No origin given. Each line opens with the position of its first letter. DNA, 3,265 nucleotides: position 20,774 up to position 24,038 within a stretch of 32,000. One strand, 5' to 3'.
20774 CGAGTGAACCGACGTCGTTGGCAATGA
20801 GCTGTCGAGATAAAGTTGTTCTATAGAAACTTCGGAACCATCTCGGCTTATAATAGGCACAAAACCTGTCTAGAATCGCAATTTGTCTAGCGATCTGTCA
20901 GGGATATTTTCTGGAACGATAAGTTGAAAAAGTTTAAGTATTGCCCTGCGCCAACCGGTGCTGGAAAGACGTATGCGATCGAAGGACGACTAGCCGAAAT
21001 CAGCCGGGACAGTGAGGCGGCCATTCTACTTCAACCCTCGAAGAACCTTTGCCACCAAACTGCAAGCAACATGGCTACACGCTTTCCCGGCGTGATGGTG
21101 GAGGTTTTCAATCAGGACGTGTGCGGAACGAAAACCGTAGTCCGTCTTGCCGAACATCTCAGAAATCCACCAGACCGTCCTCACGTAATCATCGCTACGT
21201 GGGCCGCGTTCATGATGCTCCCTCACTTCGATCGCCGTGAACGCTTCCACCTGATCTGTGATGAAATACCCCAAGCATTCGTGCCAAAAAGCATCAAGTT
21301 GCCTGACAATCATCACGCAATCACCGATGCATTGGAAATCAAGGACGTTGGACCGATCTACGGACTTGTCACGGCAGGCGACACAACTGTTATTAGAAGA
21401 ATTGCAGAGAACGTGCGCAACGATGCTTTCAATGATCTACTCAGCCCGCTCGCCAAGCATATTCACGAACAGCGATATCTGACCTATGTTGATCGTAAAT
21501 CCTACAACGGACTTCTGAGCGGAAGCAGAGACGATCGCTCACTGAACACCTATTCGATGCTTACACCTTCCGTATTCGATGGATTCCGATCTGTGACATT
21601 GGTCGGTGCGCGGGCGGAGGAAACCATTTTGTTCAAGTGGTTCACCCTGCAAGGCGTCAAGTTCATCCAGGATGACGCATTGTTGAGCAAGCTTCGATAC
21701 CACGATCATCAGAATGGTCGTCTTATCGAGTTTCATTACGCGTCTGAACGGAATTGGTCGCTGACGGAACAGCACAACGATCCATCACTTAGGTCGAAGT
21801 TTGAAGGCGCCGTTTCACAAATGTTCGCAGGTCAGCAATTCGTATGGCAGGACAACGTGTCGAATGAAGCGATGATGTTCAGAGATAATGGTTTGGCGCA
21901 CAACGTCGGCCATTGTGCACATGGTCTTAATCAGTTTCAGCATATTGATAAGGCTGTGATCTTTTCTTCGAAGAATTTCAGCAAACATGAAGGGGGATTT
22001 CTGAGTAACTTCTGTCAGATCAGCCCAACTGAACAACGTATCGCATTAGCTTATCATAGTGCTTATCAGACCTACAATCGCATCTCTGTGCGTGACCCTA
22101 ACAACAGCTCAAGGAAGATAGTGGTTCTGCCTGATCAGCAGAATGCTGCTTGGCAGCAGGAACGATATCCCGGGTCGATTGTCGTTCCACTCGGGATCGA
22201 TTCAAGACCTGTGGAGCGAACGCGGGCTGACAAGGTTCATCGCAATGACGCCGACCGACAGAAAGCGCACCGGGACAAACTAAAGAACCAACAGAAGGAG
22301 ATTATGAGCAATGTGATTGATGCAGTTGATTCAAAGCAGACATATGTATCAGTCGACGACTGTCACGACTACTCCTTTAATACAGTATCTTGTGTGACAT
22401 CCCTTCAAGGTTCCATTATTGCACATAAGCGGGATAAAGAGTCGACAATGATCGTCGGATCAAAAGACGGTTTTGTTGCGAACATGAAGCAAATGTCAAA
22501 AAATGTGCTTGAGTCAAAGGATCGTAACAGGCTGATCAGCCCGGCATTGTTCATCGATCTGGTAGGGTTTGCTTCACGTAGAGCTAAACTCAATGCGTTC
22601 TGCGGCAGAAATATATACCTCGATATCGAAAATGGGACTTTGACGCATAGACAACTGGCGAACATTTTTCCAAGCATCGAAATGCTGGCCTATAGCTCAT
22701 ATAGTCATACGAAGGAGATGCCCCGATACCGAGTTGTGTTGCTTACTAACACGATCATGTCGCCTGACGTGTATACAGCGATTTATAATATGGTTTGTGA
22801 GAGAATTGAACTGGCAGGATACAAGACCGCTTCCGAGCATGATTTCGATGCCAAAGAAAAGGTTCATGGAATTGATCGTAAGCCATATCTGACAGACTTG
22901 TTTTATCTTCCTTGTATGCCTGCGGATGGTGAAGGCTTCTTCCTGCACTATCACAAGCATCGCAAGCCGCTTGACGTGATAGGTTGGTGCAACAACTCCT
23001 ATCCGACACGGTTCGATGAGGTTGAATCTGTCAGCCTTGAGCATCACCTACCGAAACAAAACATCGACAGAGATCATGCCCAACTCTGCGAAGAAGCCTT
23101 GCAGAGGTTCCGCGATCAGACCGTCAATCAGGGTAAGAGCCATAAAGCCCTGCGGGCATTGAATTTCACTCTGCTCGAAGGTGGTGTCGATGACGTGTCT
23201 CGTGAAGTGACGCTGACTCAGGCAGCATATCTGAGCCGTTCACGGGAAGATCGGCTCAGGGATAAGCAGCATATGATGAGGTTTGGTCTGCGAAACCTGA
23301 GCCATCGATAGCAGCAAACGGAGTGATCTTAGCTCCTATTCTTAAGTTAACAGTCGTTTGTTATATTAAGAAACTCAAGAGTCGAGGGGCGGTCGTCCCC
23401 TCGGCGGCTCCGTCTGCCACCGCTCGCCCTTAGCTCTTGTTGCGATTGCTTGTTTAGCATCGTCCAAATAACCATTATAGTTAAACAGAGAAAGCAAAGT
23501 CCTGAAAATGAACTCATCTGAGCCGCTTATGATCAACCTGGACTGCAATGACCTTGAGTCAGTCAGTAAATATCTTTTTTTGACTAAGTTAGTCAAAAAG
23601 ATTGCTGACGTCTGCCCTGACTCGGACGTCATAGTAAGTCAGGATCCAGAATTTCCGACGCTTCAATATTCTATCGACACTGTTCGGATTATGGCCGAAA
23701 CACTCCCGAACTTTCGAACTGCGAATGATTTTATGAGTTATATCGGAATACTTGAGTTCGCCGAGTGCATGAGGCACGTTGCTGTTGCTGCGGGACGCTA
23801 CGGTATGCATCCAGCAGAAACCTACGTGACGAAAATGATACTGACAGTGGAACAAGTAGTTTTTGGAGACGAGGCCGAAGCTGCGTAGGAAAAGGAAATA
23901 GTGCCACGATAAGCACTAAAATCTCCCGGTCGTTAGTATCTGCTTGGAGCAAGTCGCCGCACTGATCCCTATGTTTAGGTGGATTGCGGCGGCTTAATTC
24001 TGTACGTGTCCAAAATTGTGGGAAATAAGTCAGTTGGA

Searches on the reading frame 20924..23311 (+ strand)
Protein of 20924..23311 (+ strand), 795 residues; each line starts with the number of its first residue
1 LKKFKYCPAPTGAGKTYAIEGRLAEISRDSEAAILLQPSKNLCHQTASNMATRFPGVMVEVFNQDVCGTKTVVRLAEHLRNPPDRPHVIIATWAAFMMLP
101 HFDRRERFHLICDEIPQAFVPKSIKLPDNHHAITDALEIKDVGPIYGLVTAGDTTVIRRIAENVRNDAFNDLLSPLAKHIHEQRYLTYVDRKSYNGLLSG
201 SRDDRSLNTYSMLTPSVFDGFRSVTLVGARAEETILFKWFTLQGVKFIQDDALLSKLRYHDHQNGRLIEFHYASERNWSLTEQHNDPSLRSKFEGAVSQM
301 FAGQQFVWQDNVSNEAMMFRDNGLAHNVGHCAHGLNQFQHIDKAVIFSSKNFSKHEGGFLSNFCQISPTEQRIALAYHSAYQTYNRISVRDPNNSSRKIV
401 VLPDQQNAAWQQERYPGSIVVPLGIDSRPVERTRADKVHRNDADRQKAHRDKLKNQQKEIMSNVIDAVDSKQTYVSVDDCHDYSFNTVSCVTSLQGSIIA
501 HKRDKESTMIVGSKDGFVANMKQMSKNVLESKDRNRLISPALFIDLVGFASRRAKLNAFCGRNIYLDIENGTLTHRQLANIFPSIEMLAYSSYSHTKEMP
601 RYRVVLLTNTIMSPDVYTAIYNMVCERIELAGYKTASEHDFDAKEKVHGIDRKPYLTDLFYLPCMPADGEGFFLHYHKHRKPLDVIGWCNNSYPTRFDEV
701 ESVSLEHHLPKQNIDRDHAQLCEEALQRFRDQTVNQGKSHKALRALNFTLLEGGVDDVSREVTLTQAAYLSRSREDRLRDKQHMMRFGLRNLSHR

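Call 7: search_protein_families(library=pfam, proteins=[window:20924-23311:+], max_evalue=0.01)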
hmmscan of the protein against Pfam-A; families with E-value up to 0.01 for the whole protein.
window:20924-23311:+ (795 aa): 2 families
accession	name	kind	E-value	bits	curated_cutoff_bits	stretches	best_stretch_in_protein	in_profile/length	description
PF00270.35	DEAD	-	2.4e-06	27.8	26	1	9-99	21-109/167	DEAD/DEAH box helicase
PF04851.21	ResIII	-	0.0029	18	22.5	0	9-57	30-80/164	Type III restriction enzyme, res subunit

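Call 9: search_protein_families(library=padloc, proteins=[window:20924-23311:+], max_evalue=0.01)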
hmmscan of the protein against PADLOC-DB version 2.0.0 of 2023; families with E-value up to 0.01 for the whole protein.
window:20924-23311:+ (795 aa): 0 families

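Call 93: search_protein_families(library=phrogs, proteins=[window:20924-23308:+], max_evalue=0.001)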
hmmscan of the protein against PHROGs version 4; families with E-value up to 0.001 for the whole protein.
window:20924-23308:+ (795 aa): 5 families
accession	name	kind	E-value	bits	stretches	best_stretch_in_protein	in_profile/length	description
phrog_2467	-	unknown function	1.3e-34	121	1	1-422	7-428/502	-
phrog_31024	-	unknown function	7.2e-34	118.2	1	166-614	209-682/893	-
phrog_9765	-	DNA, RNA and nucleotide metabolism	1.7e-10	40.5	1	553-681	88-199/939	DNA primase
phrog_256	-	DNA, RNA and nucleotide metabolism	5.1e-06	26.3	1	552-637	72-149/798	DNA helicase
phrog_25531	-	unknown function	0.00011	22.1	1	565-628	78-142/617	-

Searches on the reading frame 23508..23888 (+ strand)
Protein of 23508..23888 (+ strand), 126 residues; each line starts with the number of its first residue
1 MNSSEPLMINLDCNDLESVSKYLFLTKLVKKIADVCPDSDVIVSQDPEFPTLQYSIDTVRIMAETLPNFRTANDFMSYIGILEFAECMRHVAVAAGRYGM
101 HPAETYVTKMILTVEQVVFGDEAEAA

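Call 7: search_protein_families(library=pfam, proteins=[window:23508-23888:+], max_evalue=0.01)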
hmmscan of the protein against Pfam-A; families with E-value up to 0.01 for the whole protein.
window:23508-23888:+ (126 aa): 0 families

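Call 9: search_protein_families(library=padloc, proteins=[window:23508-23888:+], max_evalue=0.01)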
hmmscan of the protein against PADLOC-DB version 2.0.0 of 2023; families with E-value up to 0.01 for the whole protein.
window:23508-23888:+ (126 aa): 0 families

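Call 93: search_protein_families(library=phrogs, proteins=[window:23508-23885:+], max_evalue=0.001)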
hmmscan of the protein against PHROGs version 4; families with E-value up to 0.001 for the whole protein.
window:23508-23885:+ (126 aa): 0 families
